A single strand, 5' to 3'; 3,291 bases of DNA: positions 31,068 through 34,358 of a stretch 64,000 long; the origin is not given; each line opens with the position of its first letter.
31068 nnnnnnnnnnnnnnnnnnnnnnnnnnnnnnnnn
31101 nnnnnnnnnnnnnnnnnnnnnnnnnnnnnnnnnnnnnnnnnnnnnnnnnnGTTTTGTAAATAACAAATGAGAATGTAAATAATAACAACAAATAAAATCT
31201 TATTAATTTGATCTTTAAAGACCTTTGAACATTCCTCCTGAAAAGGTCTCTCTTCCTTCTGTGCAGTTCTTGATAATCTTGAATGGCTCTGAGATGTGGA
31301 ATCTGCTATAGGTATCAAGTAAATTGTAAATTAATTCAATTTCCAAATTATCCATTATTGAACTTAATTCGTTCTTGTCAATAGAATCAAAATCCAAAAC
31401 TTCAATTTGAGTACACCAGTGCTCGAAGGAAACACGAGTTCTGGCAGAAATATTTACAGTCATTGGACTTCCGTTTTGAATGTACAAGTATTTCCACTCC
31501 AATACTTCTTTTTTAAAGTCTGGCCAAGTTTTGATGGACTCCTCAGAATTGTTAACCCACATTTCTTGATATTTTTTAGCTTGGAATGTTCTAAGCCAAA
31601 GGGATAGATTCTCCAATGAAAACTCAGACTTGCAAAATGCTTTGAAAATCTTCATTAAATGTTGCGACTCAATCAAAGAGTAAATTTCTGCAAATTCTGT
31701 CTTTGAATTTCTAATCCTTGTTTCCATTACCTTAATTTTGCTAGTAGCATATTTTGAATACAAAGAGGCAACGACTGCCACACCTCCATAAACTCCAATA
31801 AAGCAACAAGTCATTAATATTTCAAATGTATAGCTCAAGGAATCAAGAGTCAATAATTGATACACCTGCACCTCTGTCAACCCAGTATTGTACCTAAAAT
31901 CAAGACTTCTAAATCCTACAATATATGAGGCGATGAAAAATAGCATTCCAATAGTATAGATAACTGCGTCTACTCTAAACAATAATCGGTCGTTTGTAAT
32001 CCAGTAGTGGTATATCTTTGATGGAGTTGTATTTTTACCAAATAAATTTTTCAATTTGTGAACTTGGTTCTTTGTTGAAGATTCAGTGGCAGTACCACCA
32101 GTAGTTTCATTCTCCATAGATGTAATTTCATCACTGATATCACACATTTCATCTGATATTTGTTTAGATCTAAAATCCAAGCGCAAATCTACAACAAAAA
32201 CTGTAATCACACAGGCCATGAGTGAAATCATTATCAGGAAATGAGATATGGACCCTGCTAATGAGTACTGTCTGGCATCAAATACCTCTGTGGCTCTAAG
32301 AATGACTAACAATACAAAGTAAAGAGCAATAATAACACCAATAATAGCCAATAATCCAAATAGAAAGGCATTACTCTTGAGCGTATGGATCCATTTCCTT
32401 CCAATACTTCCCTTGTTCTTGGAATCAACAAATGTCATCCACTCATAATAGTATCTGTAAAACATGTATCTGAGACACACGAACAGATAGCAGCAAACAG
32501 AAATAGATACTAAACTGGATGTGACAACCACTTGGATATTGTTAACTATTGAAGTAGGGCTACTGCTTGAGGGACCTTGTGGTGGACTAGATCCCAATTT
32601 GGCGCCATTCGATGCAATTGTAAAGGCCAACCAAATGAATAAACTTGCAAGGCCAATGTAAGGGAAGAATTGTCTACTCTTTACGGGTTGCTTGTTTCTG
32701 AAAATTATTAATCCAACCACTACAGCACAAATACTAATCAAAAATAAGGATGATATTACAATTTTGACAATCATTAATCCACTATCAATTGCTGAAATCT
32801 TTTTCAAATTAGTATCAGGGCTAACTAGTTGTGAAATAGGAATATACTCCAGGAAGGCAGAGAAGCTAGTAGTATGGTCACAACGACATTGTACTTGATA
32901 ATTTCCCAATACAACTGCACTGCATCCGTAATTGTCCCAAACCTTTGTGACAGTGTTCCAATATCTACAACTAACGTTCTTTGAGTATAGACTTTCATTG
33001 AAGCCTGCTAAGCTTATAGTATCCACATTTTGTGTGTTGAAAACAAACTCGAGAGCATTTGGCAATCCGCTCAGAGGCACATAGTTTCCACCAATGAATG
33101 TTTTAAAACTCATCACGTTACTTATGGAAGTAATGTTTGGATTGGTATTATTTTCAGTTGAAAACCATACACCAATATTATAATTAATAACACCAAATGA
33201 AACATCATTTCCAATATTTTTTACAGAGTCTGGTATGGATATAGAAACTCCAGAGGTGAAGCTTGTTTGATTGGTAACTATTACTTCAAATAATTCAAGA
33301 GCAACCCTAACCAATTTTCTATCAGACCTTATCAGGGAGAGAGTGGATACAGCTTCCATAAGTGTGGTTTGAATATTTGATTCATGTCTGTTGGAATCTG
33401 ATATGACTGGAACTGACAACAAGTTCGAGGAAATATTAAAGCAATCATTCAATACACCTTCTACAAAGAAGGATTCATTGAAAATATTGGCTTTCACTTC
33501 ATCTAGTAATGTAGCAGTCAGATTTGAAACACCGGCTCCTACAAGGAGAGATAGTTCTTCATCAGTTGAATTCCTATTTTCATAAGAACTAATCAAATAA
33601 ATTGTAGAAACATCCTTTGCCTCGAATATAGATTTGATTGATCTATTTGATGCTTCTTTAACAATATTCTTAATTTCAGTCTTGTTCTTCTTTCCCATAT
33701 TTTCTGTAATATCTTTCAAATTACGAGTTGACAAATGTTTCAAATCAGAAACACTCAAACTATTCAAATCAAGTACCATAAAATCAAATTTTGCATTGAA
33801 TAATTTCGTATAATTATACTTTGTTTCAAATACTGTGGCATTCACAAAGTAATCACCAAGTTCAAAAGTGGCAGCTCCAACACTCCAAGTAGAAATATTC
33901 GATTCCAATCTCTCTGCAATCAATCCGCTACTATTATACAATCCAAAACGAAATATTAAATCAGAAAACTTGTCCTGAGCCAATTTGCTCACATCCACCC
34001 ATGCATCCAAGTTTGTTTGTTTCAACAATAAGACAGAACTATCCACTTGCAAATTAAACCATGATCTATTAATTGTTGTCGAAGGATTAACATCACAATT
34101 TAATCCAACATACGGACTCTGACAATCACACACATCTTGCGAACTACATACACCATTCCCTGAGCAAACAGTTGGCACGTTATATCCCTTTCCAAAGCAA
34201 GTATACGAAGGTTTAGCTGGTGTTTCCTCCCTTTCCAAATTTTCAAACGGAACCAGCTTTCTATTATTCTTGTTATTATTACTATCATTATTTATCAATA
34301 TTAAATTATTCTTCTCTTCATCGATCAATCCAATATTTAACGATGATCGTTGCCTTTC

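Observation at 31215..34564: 7TM receptor combining EGF-like module, GPS-like autoproteolysis motif and a C-terminal RGS domain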

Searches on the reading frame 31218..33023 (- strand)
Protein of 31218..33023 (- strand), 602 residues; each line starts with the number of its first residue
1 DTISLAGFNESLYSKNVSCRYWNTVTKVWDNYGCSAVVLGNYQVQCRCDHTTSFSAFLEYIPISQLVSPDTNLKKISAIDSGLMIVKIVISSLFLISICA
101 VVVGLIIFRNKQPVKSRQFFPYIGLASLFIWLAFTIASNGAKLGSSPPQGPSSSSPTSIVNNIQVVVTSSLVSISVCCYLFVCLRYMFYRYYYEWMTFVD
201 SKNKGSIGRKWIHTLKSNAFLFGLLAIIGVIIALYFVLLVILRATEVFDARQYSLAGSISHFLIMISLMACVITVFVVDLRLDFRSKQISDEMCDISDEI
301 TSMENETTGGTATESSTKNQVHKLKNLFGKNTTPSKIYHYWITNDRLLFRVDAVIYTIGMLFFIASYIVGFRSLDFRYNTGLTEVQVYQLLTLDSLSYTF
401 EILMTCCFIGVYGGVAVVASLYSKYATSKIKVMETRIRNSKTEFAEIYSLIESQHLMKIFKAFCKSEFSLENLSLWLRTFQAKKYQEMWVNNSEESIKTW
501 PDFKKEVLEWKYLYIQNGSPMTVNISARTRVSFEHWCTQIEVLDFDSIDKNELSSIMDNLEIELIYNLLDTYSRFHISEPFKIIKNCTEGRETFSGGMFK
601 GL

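Call 37: find_homologous_proteins(query=A1, max_evalue=0.00001)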
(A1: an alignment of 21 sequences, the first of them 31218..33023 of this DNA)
Query A1 (21 sequences) (602 aa, profile of the alignment): 1 proteins with E <= 0.00001 among 8000 candidates.
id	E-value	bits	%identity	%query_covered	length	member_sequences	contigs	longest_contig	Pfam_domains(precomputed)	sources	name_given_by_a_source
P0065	2.5e-134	467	24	94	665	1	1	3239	PF00615.25,PF01825.28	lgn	-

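Call 39: search_protein_families(library=pfam, alignment_id=A1, max_evalue=0.01)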
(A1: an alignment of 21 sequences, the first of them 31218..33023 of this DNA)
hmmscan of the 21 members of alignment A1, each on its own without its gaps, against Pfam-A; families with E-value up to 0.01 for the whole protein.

A. member 1, window:31218-33023:- (602 aa): 2 families
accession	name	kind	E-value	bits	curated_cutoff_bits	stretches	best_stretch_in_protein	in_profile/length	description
PF01825.27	GPS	-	1.1e-08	35.9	22.5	1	18-55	2-43/45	GPCR proteolysis site, GPS, motif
PF00615.24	RGS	-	2e-05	25.4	23.9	1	449-580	4-113/117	Regulator of G protein signaling domain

B. families by the number of members that match (of 21 scanned): 5 families
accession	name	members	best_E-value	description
PF00615.24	RGS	21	1.4e-11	Regulator of G protein signaling domain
PF01825.27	GPS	21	2.9e-11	GPCR proteolysis site, GPS, motif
PF09221.15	Bacteriocin_IId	1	0.00011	Bacteriocin class IId cyclical uberolysin-like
PF09835.14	DUF2062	1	0.0073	Uncharacterized protein conserved in bacteria (DUF2062)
PF10083.14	DUF2321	1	0.0091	Uncharacterized protein conserved in bacteria (DUF2321)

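Call 47: predict_structure(alignment_id=A1)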
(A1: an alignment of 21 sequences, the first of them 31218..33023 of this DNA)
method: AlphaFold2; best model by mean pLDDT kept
length: 602 residues; sequences in the alignment: 21
mean_pLDDT: 76.5   pTM: 0.67
mean pLDDT of the five models: 76.5, 76.4, 73.4, 72.2, 72.1
residues with pLDDT >= 90: 132; 70-90: 286; 50-70: 128; < 50: 56
segments of 3 or more residues with pLDDT < 50: 1-4, 8-13, 47-58, 148-154, 308-314, 430-441, 598-602
pLDDT, mean of each block of 10 residues (from residue 1): 46 56 64 60 52 47 67 80 90 96 93 85 94 89 61 54 82 92 86 74 69 81 89 91 80 87 93 91 69 63 55 52 57 66 77 93 93 80 84 91 95 93 70 42 68 79 81 88 78 72 87 81 83 89 84 87 86 77 73 57 45
secondary structure, 60 per line:
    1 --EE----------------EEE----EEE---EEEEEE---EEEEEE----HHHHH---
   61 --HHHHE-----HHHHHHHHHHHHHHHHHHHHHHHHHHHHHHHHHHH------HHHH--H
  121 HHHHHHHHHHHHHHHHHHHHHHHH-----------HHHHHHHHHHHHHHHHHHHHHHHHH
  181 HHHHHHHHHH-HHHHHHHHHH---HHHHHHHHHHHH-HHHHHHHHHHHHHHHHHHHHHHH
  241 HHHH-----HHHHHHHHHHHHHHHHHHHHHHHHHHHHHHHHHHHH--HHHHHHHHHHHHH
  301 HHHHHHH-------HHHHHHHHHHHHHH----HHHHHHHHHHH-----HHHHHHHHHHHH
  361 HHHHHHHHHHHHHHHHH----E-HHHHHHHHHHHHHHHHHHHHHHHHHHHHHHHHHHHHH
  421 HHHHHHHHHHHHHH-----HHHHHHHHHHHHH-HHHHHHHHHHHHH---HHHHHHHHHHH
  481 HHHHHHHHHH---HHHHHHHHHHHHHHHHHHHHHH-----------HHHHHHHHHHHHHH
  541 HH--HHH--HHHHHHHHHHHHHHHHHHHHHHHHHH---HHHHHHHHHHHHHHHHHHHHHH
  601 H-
elements in order: E21-23 E28-30 E34-39 E43-48 H53-57 H63-66 H73-107 H114-117 H120-144 H156-190 H192-201 H205-216 H218-244 H250-285 H288-307 H315-328 H333-343 H349-377 H384-434 H440-452 H454-466 H470-490 H494-515 H527-542 H550-575 H579-601

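Call 51: fold_search(model_id=the predicted structure, library=pdb)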
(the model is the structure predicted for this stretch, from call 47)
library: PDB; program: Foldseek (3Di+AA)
matches with E <= 10: 739; with E <= 0.001: 0
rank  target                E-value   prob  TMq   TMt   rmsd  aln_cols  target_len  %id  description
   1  7vgz_B                8.0e-03  1.00  0.29  0.50   8.6       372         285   13  MT1-remalteon-Gi complex (released 2022-03-02)
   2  6pt0_R                9.1e-03  1.00  0.30  0.52   9.3       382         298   12  Cryo-EM structure of human cannabinoid receptor 2-Gi protein in complex with agonist WIN 55,212-2 (released 2020-02-12)
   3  8gej_R                1.5e-02  1.00  0.26  0.48  10.7       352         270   12  CryoEM structure of beta-2-adrenergic receptor in complex with nucleotide-free Gs heterotrimer (#20 of 20) (released 2024-03-06)
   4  8jpp_R                1.7e-02  1.00  0.33  0.58   9.1       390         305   11  Cryo-EM structure of succinate receptor bound to succinate acid coupling MiniGsq (released 2024-05-22)
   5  8hix_R                2.6e-02  1.00  0.30  0.53   8.6       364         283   11  Cryo-EM structure of GPR21_m5_Gs (released 2023-03-15)
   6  8ywf_R                2.6e-02  0.99  0.27  0.38  15.5       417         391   13  Cryo-EM structure of GLP1 complex bound with Retatrutide (released 2025-04-16)
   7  6w25_A                3.3e-02  0.90  0.24  0.30  31.6       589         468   12  Crystal structure of the Melanocortin-4 Receptor (MC4R) in complex with SHU9119 (released 2020-04-29)
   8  6nbh_R                3.6e-02  1.00  0.30  0.44  12.1       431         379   11  Cryo-EM structure of parathyroid hormone receptor type 1 in complex with a long-acting parathyroid hormone analog and  (released 2019-04-17)
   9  9m8k_R                4.0e-02  1.00  0.28  0.51  10.1       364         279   12  cryo-EM structure of human TAS2R4 with oligopeptide (released 2026-03-18)
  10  8x3l_R                4.4e-02  1.00  0.31  0.59   8.1       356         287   12  Cryo-EM structure of CB2-G protein complex (released 2024-11-20)
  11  4jkv_B                4.4e-02  0.99  0.26  0.33   9.6       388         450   11  Structure of the human smoothened 7TM receptor in complex with an antitumor agent (released 2013-04-24)
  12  6li0                  4.4e-02  0.98  0.28  0.35  11.0       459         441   11  Crystal structure of GPR52 in complex with agonist c17 (released 2020-02-26)
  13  9llf_R                4.8e-02  0.99  0.24  0.45  10.2       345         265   14  Cryo-EM structure of D1R-Gs in complex with de novo designed GEM targeting TM3/4/5 (released 2026-03-04)
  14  8irv_R                5.2e-02  0.97  0.24  0.41  10.6       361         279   12  Dopamine Receptor D5R-Gs-Rotigotine complex (released 2023-06-07)
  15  7ckz_R                5.4e-02  0.99  0.27  0.48  10.9       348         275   11  Cryo-EM structure of Dopamine and LY3154207 bound dopamine receptor DRD1-Gs signaling complex (released 2021-03-03)
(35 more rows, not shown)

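Call 52: search_solved_structures(query=A1, max_evalue=1, show_alignments=0)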
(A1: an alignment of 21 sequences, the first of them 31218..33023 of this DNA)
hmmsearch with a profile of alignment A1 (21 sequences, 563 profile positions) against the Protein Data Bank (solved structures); distinct sequences matched with E-value up to 1: 66 (the best 60 are shown).
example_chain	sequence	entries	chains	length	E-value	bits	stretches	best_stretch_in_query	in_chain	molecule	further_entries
2dlr_A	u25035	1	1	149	6.8e-17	64.1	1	417-560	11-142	Regulator of G-protein signaling 10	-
2i59_A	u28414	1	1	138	2e-15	59.3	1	417-559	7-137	Regulator of G-protein signaling 10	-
2ihb_B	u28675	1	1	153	2e-15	59.3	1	413-554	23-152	Regulator of G-protein signalling 10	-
2crp_A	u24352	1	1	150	8.4e-15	57.2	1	416-550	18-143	Regulator of G-protein signaling 5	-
2v4z_B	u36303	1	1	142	3.5e-14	55.2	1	422-555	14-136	REGULATOR OF G-PROTEIN SIGNALING 2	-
2ode_B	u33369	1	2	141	4.9e-14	54.7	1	419-553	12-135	Regulator of G-protein signaling 8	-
5do9_B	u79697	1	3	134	7.8e-14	54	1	419-549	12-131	Regulator of G-protein signaling 8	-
2ihd_A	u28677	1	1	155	8.6e-14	53.9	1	414-549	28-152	Regulator of G-protein signaling 8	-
2jm5_A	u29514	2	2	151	1.5e-13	53.1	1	424-552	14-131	Regulator of G-protein signaling 18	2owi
2dlv_A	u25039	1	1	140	2e-13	52.7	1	423-550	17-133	Regulator of G-protein signaling 18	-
2jnu_A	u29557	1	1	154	3.3e-13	52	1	424-550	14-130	Regulator of G-protein signaling 14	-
3c7k_B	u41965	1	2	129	5e-13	51.4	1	427-549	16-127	Regulator of G-protein signaling 16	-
3c7l_A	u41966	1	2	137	5.8e-13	51.2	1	426-549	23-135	Regulator of G-protein signaling 16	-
2ik8_B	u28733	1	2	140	1.4e-12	49.9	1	427-553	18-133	Regulator of G-protein signaling 16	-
2a72_A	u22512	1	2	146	1.5e-12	49.8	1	418-557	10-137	Regulator of G-protein signalling 7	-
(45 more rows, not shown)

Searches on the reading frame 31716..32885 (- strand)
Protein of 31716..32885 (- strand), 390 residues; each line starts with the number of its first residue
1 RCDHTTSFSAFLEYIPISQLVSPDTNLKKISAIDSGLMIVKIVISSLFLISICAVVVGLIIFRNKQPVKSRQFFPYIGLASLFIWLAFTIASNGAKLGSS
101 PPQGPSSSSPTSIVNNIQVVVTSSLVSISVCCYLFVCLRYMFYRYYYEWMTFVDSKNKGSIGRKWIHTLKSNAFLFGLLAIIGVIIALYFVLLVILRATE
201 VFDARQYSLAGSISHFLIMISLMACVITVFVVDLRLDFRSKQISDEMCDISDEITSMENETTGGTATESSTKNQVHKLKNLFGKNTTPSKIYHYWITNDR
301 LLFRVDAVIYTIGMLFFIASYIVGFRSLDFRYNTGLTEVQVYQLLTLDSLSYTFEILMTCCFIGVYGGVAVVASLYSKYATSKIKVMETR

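Call 23: search_protein_families(library=pfam, proteins=[window:31716-32885:-], max_evalue=1)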
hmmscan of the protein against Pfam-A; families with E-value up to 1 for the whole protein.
seq(390 aa): 2 families
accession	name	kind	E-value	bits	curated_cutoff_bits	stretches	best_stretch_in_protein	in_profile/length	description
PF11992.13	TgpA_N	-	0.027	13.9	30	1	48-222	23-118/333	TgpA N-terminal domain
PF05961.16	Chordopox_A13L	-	0.072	13.8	24.1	1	44-62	2-20/69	Chordopoxvirus A13L protein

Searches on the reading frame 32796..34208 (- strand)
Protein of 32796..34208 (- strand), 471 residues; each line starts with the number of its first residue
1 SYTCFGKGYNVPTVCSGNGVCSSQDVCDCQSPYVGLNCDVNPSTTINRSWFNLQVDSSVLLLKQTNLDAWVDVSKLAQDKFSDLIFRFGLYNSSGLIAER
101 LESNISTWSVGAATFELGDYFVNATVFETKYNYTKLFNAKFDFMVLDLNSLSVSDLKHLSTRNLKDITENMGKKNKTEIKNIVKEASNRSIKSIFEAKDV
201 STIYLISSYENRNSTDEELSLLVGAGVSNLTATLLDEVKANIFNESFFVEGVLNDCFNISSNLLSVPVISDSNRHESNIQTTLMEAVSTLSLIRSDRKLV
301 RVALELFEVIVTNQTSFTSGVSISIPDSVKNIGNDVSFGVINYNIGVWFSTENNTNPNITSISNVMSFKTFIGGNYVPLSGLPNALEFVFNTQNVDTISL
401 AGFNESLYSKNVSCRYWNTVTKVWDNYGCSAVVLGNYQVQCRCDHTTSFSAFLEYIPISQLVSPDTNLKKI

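Call 58: predict_structure(alignment_id=A2)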
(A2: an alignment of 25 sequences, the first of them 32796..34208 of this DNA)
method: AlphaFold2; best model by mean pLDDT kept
length: 471 residues; sequences in the alignment: 25
mean_pLDDT: 72.5   pTM: 0.68
mean pLDDT of the five models: 72.5, 71.0, 70.0, 69.3, 67.9
residues with pLDDT >= 90: 107; 70-90: 206; 50-70: 77; < 50: 81
segments of 3 or more residues with pLDDT < 50: 1-50, 55-71, 348-354, 469-471
pLDDT, mean of each block of 10 residues (from residue 1): 34 35 34 29 36 47 42 52 79 86 69 71 81 71 72 74 73 69 73 72 74 64 87 92 83 93 76 79 94 88 92 84 90 90 68 57 85 93 94 62 75 88 89 89 90 81 54 44
secondary structure, 60 per line:
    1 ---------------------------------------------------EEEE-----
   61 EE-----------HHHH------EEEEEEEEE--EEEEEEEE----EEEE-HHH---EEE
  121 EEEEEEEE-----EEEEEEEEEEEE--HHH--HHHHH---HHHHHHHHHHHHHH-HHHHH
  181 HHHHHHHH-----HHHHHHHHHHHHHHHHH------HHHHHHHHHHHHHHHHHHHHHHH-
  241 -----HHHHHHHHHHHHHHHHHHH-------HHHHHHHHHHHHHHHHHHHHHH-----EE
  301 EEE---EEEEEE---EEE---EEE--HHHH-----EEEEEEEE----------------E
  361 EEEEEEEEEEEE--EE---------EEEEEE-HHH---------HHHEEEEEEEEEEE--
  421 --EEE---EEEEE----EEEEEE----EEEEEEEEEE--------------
elements in order: E52-55 H74-77 E84-92 E95-102 E107-110 E118-128 E134-145 H153-157 H161-174 H176-188 H194-210 H217-239 H246-264 H272-293 E299-303 E307-312 E316-318 E322-324 H327-330 E336-343 E360-372 E386-391 E408-418 E423-425 E429-433 E438-443 E448-457

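Call 60: fold_search(model_id=the predicted structure, library=pdb)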
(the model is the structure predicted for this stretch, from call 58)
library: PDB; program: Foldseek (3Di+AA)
matches with E <= 10: 851; with E <= 0.001: 11
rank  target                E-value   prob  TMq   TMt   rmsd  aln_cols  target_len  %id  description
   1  4dlo_B                2.4e-10  1.00  0.39  0.53  19.7       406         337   12  Crystal structure of the GAIN and HormR domains of brain angiogenesis inhibitor 3 (BAI3) (released 2012-02-22)
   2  4dlo_A                3.7e-10  1.00  0.37  0.48  20.9       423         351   12  Crystal structure of the GAIN and HormR domains of brain angiogenesis inhibitor 3 (BAI3) (released 2012-02-22)
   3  8oek                  2.9e-09  1.00  0.38  0.50  18.7       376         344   11  Crystal structure of the HormR-GAIN domains of adhesion GPCR ADGRB2 (BAI2) in the uncleaved state (released 2023-05-31)
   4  4dlq_A                8.9e-09  1.00  0.38  0.49   6.0       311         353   15  Crystal structure of the GAIN and HormR domains of CIRL 1/Latrophilin 1 (CL1) (released 2012-02-22)
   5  8vy2_A                6.7e-08  1.00  0.27  0.11  20.0       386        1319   14  Structure of mCELSR1 extracellular region containing CADH9-GAIN domains (released 2025-05-07)
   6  8vti_A                1.3e-07  1.00  0.33  0.42  21.4       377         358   14  Latrophilin-3 (ADGRL3) HormR and GAIN domains in the context of the holoreceptor (released 2024-12-11)
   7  8hc0_A                1.3e-06  1.00  0.21  0.26  20.5       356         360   13  Crystal structure of the extracellular domains of GPR110 (released 2023-09-13)
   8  8ikj                  2.1e-06  1.00  0.34  0.31   7.9       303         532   12  Cryo-EM structure of the inactive CD97 (released 2024-02-14)
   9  9fqr_Hn               3.8e-06  1.00  0.27  0.22  16.9       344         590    9  96-nm repeat of axonemal doublet microtubules from bovine sperm (released 2025-03-26)
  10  9mqr_A                5.5e-06  1.00  0.32  0.58   4.8       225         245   12  A8 Fab in complex with CD97 (released 2025-09-24)
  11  8iu8                  8.4e-04  0.63  0.16  0.14  27.6       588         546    9  Crystal structure of GH66 endodextranase from Flavobacterium johnsoniae (released 2023-06-14)
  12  5axh_B                3.2e-03  0.33  0.13  0.12  26.7       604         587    8  Crystal structure of thermophilic dextranase from Thermoanaerobacter pseudethanolicus, D312G mutant in complex with is (released 2015-11-11)
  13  3vmp                  3.5e-03  0.38  0.15  0.12  26.9       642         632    7  Crystal structure of dextranase from Streptococcus mutans in complex with 4,5-epoxypentyl alpha-D-glucopyranoside (released 2012-02-15)
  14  5axh_A                3.7e-03  0.25  0.13  0.12  26.7       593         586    8  Crystal structure of thermophilic dextranase from Thermoanaerobacter pseudethanolicus, D312G mutant in complex with is (released 2015-11-11)
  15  5axg_A                4.1e-03  0.30  0.14  0.12  26.9       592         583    8  Crystal structure of thermophilic dextranase from Thermoanaerobacter pseudethanolicus (released 2015-11-11)
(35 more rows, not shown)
